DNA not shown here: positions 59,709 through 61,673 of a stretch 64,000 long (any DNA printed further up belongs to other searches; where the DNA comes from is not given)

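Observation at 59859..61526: Single-polypeptide ECF sigma / ZAS anti-sigma / TM / extracytoplasmic sensor fusion with its own ECF-type promoter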

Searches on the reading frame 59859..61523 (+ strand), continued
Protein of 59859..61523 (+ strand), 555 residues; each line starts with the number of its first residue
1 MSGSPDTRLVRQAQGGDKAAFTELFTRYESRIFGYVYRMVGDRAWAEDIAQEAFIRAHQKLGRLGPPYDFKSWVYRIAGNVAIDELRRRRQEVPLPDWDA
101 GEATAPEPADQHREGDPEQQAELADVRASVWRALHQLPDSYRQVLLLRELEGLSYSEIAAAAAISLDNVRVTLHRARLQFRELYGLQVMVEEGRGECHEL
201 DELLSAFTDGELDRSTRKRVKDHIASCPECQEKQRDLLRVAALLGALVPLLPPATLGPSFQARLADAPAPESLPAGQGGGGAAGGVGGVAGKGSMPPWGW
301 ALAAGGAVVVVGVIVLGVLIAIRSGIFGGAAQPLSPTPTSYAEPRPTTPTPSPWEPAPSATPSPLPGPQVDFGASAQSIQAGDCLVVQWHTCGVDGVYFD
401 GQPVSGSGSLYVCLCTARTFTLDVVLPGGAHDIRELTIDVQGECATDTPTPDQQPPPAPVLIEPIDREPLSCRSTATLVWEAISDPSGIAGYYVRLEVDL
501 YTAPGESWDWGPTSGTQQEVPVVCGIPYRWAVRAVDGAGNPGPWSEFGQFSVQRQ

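Call 9: find_related_loci(query=window:59859-61523:+, collection=genome_contigs, flank=6000)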
Query window:59859-61523:+ (555 aa) in genome_contigs; peptide patterns used: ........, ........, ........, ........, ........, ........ (x = any residue, [..] = any of these).
145 stretches matched a pattern; 24 encode a relative of the query (tblastn E <= 1e-3); 24 distinct loci.
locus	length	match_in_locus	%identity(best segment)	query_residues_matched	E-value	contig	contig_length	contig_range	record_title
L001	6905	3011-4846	52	1-552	0e+0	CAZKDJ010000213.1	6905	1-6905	MAG TPA_asm: uncultured Anaerolineales bacterium isolate binchicken_co116_320 genome assembly, contig: NODE_13179_length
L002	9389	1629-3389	54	1-552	0e+0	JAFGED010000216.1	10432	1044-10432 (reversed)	MAG: Anaerolineae bacterium isolate Zod_Metabat.1210 k87_2680167, whole genome shotgun sequence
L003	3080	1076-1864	69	2-264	1e-121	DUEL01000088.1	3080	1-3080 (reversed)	MAG TPA_asm: Thermoflexia bacterium isolate J88 Contig88, whole genome shotgun sequence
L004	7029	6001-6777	70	6-264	7e-116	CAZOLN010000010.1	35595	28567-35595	MAG TPA_asm: uncultured Anaerolineales bacterium isolate binchicken_co6_399 genome assembly, contig: NODE_839_length_355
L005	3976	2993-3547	46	370-552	3e-29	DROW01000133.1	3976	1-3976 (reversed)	MAG TPA_asm: Chloroflexi bacterium isolate HyVt-544 HyVt-544_k145_393014, whole genome shotgun sequence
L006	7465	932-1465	29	7-182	1e-20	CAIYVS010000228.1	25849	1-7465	MAG: uncultured Bacteroidetes bacterium isolate T7_bin-146 genome assembly, contig: bin-146:228/847, whole genome shotgu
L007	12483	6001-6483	39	24-195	2e-19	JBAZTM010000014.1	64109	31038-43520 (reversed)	MAG: Gemmatimonadaceae bacterium isolate SO_2017_GW1_202 NODE_2508_length_64109_cov_1.823528_OW334_2017, whole genome sh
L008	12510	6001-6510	36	15-195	3e-18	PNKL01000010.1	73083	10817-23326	MAG: Gemmatimonas sp. isolate PR.004 PR_1000100_73083, whole genome shotgun sequence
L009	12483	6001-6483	39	24-195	6e-18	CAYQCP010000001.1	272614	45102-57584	MAG TPA_asm: uncultured Gemmatimonas sp. isolate SRP302447_co4_428 genome assembly, contig: NODE_132_length_272614_cov_1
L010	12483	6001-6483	38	24-195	2e-17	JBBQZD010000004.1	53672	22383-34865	MAG: Gemmatimonadales bacterium isolate Co_metawrap_2200 Cmw_2200_k141_22003065_length_53672_cov_10.0000, whole genome s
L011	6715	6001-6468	34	24-189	4e-17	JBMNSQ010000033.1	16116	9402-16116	MAG: bacterium isolate SBF912SR3HQ0006 scaffold_6634_c1, whole genome shotgun sequence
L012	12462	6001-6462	28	16-184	3e-16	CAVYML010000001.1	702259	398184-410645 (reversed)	MAG: Ignavibacteriota bacterium isolate MFD01231.bin.1.4 genome assembly, contig: contig_12068, whole genome shotgun seq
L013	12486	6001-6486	34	1-177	5e-16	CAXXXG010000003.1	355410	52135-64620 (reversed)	MAG: Sedimentisphaerales bacterium isolate 547d8dc4-f4dd-4db4-9462-dbf544382da7 genome assembly, contig: contig_3, whole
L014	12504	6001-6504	32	9-183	3e-15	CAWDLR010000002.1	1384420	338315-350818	MAG: uncultured Planctomycetaceae bacterium isolate MFD04492.bin.1.203 genome assembly, contig: contig_12277, whole geno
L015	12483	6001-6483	38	24-195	1e-14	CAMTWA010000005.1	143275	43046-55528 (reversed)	MAG: uncultured Gemmatimonadetes bacterium isolate G04_MAG_00015 genome assembly, contig: G04_MAG_00015_000000000012, wh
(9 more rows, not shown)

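Call 22: find_related_loci(query=A1, collection=metagenome_contigs, flank=5000)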
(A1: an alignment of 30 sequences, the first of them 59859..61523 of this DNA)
Query A1 (555 aa) in metagenome_contigs; peptide patterns used: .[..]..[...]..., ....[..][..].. (x = any residue, [..] = any of these).
379 stretches matched a pattern; 231 encode a relative of the query (tblastn E <= 1e-3); the best 80 are kept; 80 distinct loci.
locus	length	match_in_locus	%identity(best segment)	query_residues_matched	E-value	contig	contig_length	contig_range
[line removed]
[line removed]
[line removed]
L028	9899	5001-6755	54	5-552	0e+0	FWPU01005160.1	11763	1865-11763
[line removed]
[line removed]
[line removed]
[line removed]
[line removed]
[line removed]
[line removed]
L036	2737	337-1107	71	6-265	9e-121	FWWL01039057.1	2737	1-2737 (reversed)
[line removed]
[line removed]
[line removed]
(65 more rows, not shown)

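Call 28: predict_structure(alignment_id=A1)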
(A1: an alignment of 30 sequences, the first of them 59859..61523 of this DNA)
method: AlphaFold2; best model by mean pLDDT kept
length: 555 residues; sequences in the alignment: 30
mean_pLDDT: 74.4   pTM: 0.43
mean pLDDT of the five models: 74.4, 69.4, 68.4, 65.6, 63.7
residues with pLDDT >= 90: 138; 70-90: 244; 50-70: 67; < 50: 106
segments of 3 or more residues with pLDDT < 50: 93-114, 275-307, 323-365, 447-450
pLDDT, mean of each block of 10 residues (from residue 1): 70 89 90 85 85 91 76 88 79 41 32 54 75 84 86 84 86 87 80 75 69 76 86 72 63 83 88 49 30 38 46 63 40 33 42 39 60 93 91 93 92 92 93 95 59 81 84 90 89 89 69 91 90 90 92 81
secondary structure, 60 per line:
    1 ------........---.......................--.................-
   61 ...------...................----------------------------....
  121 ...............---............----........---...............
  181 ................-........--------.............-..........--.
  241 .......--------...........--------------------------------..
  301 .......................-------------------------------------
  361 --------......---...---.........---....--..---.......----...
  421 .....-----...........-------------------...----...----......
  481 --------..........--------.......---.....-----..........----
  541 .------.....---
elements in order: H7-14 H18-40 H43-59 H70-88 H117-135 H139-150 H155-162 H166-196 H198-205 H214-226 H228-237 H240-247 H256-266 H299-323 E369-374 E378-380 E384-392 E396-399 E407-413 E418-425 E431-441 E461-463 E468-470 E475-480 E489-498 E507-513 E517-521 E527-536 E548-552

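Call 34: search_protein_families(library=pfam, proteins=[P0051, P0057, P0073, P0005, P0012, P0037, P0040, P0062, P0068, P0072], max_evalue=0.01)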
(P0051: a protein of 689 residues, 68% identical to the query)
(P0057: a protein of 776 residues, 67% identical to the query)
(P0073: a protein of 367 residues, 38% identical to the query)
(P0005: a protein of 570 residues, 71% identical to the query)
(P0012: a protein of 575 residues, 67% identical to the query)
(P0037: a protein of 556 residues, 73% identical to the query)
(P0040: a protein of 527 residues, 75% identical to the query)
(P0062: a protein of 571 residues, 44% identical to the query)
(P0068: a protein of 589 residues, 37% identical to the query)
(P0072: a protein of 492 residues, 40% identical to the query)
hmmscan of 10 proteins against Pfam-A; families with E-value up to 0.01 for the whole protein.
P0051 (689 aa): 8 families
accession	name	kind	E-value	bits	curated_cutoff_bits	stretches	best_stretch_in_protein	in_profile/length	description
PF16158.11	N_BRCA1_IG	-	1.2e-27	97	28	1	382-479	1-108/108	Ig-like domain from next to BRCA1 gene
PF04542.20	Sigma70_r2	-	9.9e-19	67.4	24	1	24-90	1-69/71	Sigma-70 region 2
PF08281.18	Sigma70_r4_2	-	1.1e-15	57.4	25.7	1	125-175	2-52/54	Sigma-70, region 4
PF13490.11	zf-HC2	-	1.1e-08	35.5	22.2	1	194-228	1-35/35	Putative zinc-finger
PF04545.22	Sigma70_r4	-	2.2e-07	30.7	24.1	1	131-176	2-47/50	Sigma-70, region 4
PF22233.2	PhyR_sigma-like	-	5.8e-07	29.6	27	1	132-173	2-43/50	Response regulator PhyR, sigma-like domain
PF07638.17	Sigma70_ECF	-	0.0016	18.9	21.1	1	112-175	115-177/185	ECF sigma factor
PF07705.17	CARDB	-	0.0032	18.1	22.7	1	391-459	17-81/101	CARDB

P0057 (776 aa): 8 families
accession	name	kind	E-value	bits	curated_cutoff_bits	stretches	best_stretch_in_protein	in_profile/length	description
PF16158.11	N_BRCA1_IG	-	5.7e-30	104.5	28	1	382-479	1-108/108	Ig-like domain from next to BRCA1 gene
PF04542.20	Sigma70_r2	-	3.5e-18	65.6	24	1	24-91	1-70/71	Sigma-70 region 2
PF08281.18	Sigma70_r4_2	-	2.1e-15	56.5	25.7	1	125-175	2-52/54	Sigma-70, region 4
PF04545.22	Sigma70_r4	-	3.3e-07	30.1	24.1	1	131-176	2-47/50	Sigma-70, region 4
PF22233.2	PhyR_sigma-like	-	5.4e-07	29.7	27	1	131-173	1-43/50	Response regulator PhyR, sigma-like domain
PF13490.11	zf-HC2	-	1e-05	25.9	22.2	1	197-228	4-35/35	Putative zinc-finger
PF07638.17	Sigma70_ECF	-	0.00049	20.5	21.1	1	9-175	7-177/185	ECF sigma factor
PF07705.17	CARDB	-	0.0076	16.9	22.7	0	398-458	24-80/101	CARDB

P0073 (367 aa): 2 families
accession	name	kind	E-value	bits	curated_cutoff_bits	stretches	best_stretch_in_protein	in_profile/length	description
PF17957.7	Big_7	-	3.2e-09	37.7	24.1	1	35-106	4-70/70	Bacterial Ig domain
PF25788.1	Ig_Rha78A_N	-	0.0036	18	27.4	0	300-364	37-101/105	Rha78A-like, N-terminal immunoglobulin domain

P0005 (570 aa): 8 families
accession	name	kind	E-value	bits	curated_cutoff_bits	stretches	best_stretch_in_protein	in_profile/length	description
PF08281.18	Sigma70_r4_2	-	1.5e-19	69.8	25.7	1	127-178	1-52/54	Sigma-70, region 4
PF04542.20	Sigma70_r2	-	3.5e-19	68.8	24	1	24-90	1-69/71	Sigma-70 region 2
PF04545.22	Sigma70_r4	-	1.4e-10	40.9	24.1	1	133-179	1-47/50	Sigma-70, region 4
PF13490.11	zf-HC2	-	1.7e-09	38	22.2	1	197-231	1-35/35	Putative zinc-finger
PF13384.12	HTH_23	-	4.6e-05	23.5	24.6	1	144-175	11-40/50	Homeodomain-like domain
PF07638.17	Sigma70_ECF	-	0.00024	21.5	21.1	1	50-178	53-177/185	ECF sigma factor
PF22233.2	PhyR_sigma-like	-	0.00079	19.6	27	1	135-176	2-43/50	Response regulator PhyR, sigma-like domain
PF25788.1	Ig_Rha78A_N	-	0.0017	19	27.4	1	542-569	76-103/105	Rha78A-like, N-terminal immunoglobulin domain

P0012 (575 aa): 7 families
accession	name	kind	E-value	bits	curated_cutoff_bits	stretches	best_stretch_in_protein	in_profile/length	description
PF04542.20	Sigma70_r2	-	1.9e-18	66.4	24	1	24-90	1-69/71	Sigma-70 region 2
PF08281.18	Sigma70_r4_2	-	3.9e-17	62.1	25.7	1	128-178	2-52/54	Sigma-70, region 4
PF13490.11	zf-HC2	-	2.2e-12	47.3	22.2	1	197-231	1-35/35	Putative zinc-finger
PF04545.22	Sigma70_r4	-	8.9e-08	32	24.1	1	134-179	2-47/50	Sigma-70, region 4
PF13384.12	HTH_23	-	2.7e-05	24.3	24.6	1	144-177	11-42/50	Homeodomain-like domain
PF07638.17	Sigma70_ECF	-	7e-05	23.2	21.1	1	109-181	112-180/185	ECF sigma factor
PF22233.2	PhyR_sigma-like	-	0.0065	16.7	27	0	141-179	8-46/50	Response regulator PhyR, sigma-like domain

P0037 (556 aa): 6 families
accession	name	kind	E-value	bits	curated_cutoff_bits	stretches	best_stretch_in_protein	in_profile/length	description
PF08281.18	Sigma70_r4_2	-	3.4e-16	59.1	25.7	1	90-141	2-53/54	Sigma-70, region 4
PF13490.11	zf-HC2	-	5.3e-12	46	22.2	1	159-193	1-35/35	Putative zinc-finger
PF04542.20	Sigma70_r2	-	2e-11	44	24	1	1-52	16-69/71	Sigma-70 region 2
PF04545.22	Sigma70_r4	-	1.3e-09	37.8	24.1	1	95-143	1-49/50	Sigma-70, region 4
PF25788.1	Ig_Rha78A_N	-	0.0016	19.1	27.4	1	528-555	76-103/105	Rha78A-like, N-terminal immunoglobulin domain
PF07638.17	Sigma70_ECF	-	0.0033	17.8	21.1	1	72-142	110-179/185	ECF sigma factor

P0040 (527 aa): 6 families
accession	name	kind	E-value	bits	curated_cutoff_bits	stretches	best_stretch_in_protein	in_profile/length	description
PF08281.18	Sigma70_r4_2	-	2.5e-17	62.7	25.7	1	128-178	2-52/54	Sigma-70, region 4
PF04542.20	Sigma70_r2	-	6.6e-17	61.5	24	1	24-90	1-69/71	Sigma-70 region 2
PF13490.11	zf-HC2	-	2.2e-11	44.1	22.2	1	197-231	1-35/35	Putative zinc-finger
PF04545.22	Sigma70_r4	-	4.9e-10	39.2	24.1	1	133-181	1-49/50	Sigma-70, region 4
PF07638.17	Sigma70_ECF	-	0.00037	20.9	21.1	1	115-180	115-179/185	ECF sigma factor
PF12645.13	HTH_16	-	0.0054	17.3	22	1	8-40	2-34/65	Helix-turn-helix domain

P0062 (571 aa): 6 families
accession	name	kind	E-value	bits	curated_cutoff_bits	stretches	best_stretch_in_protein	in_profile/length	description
PF04542.20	Sigma70_r2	-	8.5e-17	61.2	24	1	26-93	1-70/71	Sigma-70 region 2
PF08281.18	Sigma70_r4_2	-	1.4e-12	47.5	25.7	1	127-175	5-53/54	Sigma-70, region 4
PF13490.11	zf-HC2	-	5.7e-11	42.7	22.2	1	198-227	6-35/35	Putative zinc-finger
PF07638.17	Sigma70_ECF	-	8.7e-05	22.9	21.1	1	10-177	6-180/185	ECF sigma factor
PF04545.22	Sigma70_r4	-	9.1e-05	22.3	24.1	1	130-177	2-49/50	Sigma-70, region 4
PF17957.7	Big_7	-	0.0022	19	24.1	1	472-515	1-43/70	Bacterial Ig domain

P0068 (589 aa): 7 families
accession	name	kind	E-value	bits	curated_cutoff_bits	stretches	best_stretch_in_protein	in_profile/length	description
PF04542.20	Sigma70_r2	-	2.6e-16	59.6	24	1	26-93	1-70/71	Sigma-70 region 2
PF08281.18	Sigma70_r4_2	-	2.9e-13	49.7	25.7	1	125-175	3-53/54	Sigma-70, region 4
PF13490.11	zf-HC2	-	2.2e-09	37.7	22.2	1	193-227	1-35/35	Putative zinc-finger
PF07638.17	Sigma70_ECF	-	3.7e-05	24.1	21.1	1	10-177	6-180/185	ECF sigma factor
PF17957.7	Big_7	-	0.00081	20.4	24.1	1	490-584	1-70/70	Bacterial Ig domain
PF04545.22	Sigma70_r4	-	0.0025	17.7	24.1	1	131-177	3-49/50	Sigma-70, region 4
PF22233.2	PhyR_sigma-like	-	0.0027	17.9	27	1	131-172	2-43/50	Response regulator PhyR, sigma-like domain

P0072 (492 aa): 6 families
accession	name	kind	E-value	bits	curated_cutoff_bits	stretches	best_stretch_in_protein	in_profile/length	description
PF04542.20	Sigma70_r2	-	7e-18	64.6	24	1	26-92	1-69/71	Sigma-70 region 2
PF08281.18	Sigma70_r4_2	-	1.8e-12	47.2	25.7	1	122-171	3-52/54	Sigma-70, region 4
PF13490.11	zf-HC2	-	5.2e-08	33.3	22.2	1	190-224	1-35/35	Putative zinc-finger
PF04545.22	Sigma70_r4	-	2.1e-07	30.8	24.1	1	127-169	2-44/50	Sigma-70, region 4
PF07638.17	Sigma70_ECF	-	1.5e-05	25.4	21.1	1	13-173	9-179/185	ECF sigma factor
PF22233.2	PhyR_sigma-like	-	5.6e-05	23.3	27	1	127-167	1-41/50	Response regulator PhyR, sigma-like domain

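Call 36: fold_search(model_id=the predicted structure, library=pdb)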
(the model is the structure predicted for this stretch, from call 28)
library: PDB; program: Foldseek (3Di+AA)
matches with E <= 10: 1624; with E <= 0.001: 256
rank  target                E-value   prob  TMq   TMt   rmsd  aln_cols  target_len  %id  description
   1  5wuq_B                1.2e-08  1.00  0.25  0.84   7.0       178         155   30  Crystal structure of SigW in complex with its anti-sigma RsiW, a zinc binding form (released 2017-03-29)
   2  5wuq_A                1.3e-08  1.00  0.25  0.83   6.5       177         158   30  Crystal structure of SigW in complex with its anti-sigma RsiW, a zinc binding form (released 2017-03-29)
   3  5wur_A                1.6e-08  1.00  0.25  0.84   6.2       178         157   30  Crystal structure of SigW in complex with its anti-sigma RsiW, an oxdized form (released 2017-03-29)
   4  8z6g_D                2.1e-08  1.00  0.16  0.49  13.6       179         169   36  the AlgU-MucAcyto complex structure in Pseudomonas aeruginosa (released 2024-05-08)
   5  8z6g_B                4.7e-08  1.00  0.15  0.49  13.4       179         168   35  the AlgU-MucAcyto complex structure in Pseudomonas aeruginosa (released 2024-05-08)
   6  6in7_B                2.6e-07  1.00  0.16  0.48  13.4       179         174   38  Crystal structure of AlgU in complex with MucA(cyto) (released 2019-07-24)
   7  9m9e_F                5.1e-07  1.00  0.13  0.38  21.9       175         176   33  Structural Basis of Pausing During Transcription Initiation in Mycobacterium tuberculosis (released 2026-01-14)
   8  6jbq_F                5.6e-07  1.00  0.15  0.44  27.1       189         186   32  CryoEM structure of Escherichia coli sigmaE transcription initiation complex containing 5nt of RNA (released 2019-05-29)
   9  1or7_A                6.9e-07  1.00  0.16  0.47  13.8       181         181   34  Crystal Structure of Escherichia coli sigmaE with the Cytoplasmic Domain of its Anti-sigma RseA (released 2003-04-15)
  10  3pdd                  1.0e-06  1.00  0.15  0.38  10.4       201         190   15  Structures of Clostridium thermocellum CbhA fibronectin(III)-like modules (released 2011-11-23)
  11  4i18_R                1.4e-06  1.00  0.18  0.35  10.6       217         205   16  Crystal structure of human prolactin receptor complexed with Fab fragment (released 2013-11-20)
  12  5gni_A                1.8e-06  1.00  0.14  0.33  13.8       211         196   14  The crystal structure of PECAM-1 IgL1-2 trans-homophilic dimer (released 2016-12-21)
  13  1bp3_B                2.1e-06  1.00  0.16  0.33  10.5       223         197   17  THE XRAY STRUCTURE OF A GROWTH HORMONE-PROLACTIN RECEPTOR COMPLEX (released 1998-08-19)
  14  9m98_F                3.2e-06  1.00  0.13  0.41  27.1       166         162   33  Structural Basis of Pausing During Transcription Initiation in Mycobacterium tuberculosis (released 2026-01-14)
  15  1or7_B                3.7e-06  1.00  0.15  0.50  12.5       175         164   32  Crystal Structure of Escherichia coli sigmaE with the Cytoplasmic Domain of its Anti-sigma RseA (released 2003-04-15)
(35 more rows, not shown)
